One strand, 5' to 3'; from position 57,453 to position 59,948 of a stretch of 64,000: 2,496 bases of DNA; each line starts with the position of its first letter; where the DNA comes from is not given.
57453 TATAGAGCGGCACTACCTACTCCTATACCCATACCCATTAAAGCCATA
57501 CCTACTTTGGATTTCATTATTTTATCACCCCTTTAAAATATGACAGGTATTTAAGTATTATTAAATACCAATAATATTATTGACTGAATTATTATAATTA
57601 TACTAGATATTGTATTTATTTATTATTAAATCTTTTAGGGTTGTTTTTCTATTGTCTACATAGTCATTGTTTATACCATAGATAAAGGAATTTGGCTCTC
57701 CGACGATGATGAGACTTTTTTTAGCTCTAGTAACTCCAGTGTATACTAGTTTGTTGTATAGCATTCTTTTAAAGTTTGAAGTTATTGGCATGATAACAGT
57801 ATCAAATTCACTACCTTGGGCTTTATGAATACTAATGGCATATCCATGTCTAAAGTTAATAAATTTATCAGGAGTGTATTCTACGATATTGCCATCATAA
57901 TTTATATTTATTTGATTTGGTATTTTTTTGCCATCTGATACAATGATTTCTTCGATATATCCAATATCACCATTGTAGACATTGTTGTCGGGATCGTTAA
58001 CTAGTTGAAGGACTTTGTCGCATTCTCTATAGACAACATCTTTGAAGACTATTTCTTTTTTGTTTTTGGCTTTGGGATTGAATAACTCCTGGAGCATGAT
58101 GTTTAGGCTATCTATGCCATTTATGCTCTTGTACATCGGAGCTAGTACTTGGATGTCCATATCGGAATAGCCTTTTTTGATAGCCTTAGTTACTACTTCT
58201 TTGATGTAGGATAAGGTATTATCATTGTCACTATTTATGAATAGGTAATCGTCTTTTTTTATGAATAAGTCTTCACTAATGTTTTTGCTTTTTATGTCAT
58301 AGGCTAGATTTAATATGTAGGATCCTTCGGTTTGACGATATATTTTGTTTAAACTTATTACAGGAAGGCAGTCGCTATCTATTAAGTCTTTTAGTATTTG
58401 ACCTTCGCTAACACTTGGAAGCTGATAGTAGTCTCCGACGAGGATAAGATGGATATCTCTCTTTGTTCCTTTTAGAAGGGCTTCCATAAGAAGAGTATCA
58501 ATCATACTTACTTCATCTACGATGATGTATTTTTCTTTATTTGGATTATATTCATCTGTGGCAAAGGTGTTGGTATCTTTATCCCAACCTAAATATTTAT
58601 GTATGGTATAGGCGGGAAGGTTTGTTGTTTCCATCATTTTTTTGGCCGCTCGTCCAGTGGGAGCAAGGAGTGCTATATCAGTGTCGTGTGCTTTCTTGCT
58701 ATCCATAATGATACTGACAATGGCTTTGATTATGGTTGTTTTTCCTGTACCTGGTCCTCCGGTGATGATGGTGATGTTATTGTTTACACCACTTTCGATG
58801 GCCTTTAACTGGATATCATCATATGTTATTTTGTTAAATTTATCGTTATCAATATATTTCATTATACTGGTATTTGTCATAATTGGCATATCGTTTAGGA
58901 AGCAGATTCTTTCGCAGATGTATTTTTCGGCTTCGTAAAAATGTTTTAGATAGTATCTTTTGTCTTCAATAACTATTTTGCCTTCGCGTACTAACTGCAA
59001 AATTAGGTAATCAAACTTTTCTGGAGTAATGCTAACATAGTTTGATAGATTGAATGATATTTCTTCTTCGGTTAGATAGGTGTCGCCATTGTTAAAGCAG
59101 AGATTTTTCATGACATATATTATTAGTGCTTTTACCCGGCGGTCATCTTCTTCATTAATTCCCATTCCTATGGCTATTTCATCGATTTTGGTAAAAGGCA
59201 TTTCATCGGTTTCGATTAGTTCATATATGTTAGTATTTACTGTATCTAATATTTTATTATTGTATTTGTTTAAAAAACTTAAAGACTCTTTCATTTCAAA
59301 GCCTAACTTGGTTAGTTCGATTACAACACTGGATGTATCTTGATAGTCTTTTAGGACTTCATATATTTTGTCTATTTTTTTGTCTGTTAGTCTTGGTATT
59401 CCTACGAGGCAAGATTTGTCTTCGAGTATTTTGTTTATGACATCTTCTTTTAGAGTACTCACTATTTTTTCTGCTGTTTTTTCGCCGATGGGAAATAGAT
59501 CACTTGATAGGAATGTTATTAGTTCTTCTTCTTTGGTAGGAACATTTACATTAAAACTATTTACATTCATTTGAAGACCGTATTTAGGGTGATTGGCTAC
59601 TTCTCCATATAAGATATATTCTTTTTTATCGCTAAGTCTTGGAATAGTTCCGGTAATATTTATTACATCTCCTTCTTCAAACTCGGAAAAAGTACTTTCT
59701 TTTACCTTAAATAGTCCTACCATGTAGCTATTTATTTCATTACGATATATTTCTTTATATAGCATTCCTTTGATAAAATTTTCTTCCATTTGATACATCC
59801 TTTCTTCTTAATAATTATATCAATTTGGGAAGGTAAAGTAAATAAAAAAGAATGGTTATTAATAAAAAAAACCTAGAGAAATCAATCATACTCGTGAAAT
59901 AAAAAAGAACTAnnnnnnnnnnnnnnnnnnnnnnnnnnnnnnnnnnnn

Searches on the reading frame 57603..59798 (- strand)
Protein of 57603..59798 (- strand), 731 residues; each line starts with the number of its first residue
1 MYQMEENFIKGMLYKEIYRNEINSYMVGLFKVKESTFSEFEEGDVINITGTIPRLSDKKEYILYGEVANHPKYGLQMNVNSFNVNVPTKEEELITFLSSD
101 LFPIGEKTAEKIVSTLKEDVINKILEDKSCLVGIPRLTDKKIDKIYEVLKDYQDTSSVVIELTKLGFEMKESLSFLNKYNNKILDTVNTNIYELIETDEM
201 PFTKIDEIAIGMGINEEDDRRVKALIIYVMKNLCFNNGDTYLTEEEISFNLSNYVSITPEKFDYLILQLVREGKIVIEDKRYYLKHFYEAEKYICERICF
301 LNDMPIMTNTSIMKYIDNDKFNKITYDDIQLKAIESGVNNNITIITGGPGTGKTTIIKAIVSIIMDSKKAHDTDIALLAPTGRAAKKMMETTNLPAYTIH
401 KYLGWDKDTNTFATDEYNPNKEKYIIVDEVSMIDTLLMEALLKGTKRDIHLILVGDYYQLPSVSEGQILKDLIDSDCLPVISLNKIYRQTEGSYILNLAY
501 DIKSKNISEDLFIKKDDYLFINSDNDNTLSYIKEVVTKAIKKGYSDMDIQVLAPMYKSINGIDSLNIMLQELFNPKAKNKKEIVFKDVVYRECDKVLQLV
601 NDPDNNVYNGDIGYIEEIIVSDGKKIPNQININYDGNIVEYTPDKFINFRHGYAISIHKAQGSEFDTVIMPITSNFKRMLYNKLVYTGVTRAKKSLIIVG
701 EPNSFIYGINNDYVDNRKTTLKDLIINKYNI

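Call 51: search_protein_families(library=pfam, proteins=[window:57603-59798:-], max_evalue=0.001)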
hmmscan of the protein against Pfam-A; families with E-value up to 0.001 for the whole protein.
window:57603-59798:- (731 aa): 14 families
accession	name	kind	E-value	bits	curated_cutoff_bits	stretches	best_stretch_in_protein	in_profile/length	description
PF13245.12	AAA_19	-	2.9e-41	141.2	25.1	1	330-464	1-133/134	AAA domain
PF13604.12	AAA_30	-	5.4e-36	124.6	27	1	327-508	3-174/191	AAA domain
PF14490.11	HHH_RecD2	-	3e-20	72.4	27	1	153-241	3-92/92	ATP-dependent RecD2 DNA helicase HHH domain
PF18335.7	SH3_13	-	3.4e-19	68.8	41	1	565-622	1-55/65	ATP-dependent RecD-like DNA helicase SH3 domain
PF13538.12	UvrD_C_2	-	1.5e-16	60.4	27.4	1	651-699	1-52/52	UvrD-like helicase C-terminal domain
PF23139.1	OB_YrrC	-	1e-15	57.9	27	1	7-87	2-76/76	ATP-dependent DNA helicase YrrC, OB-fold domain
PF01443.25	Viral_helicase1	-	5.3e-12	46.5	21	2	344-476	2-114/228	Viral superfamily 1 RNA helicase core domain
PF13086.12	AAA_11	-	1.9e-09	38.1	27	1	326-389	2-69/257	AAA domain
PF00580.27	UvrD-helicase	-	1.1e-06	29.1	23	1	328-390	3-63/271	UvrD/REP helicase N-terminal domain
PF05127.21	NAT10_TcmA_helicase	-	0.0001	22.7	22.7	1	344-447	1-115/176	RNA cytidine acetyltransferase NAT10/TcmA, helicase domain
PF13555.12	AAA_29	-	0.0002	21.5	27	1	339-369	22-51/61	P-loop containing region of AAA domain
PF05970.20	PIF1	-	0.00026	21.1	25.9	0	335-465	15-157/223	PIF1-like helicase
PF09848.15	SLFN-g3_helicase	-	0.00029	20.6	24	0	342-429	3-87/354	Schlafen group 3, DNA/RNA helicase domain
PF20720.3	nSTAND3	-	0.00095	19.3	27.2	0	335-367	12-44/155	Novel STAND NTPase 3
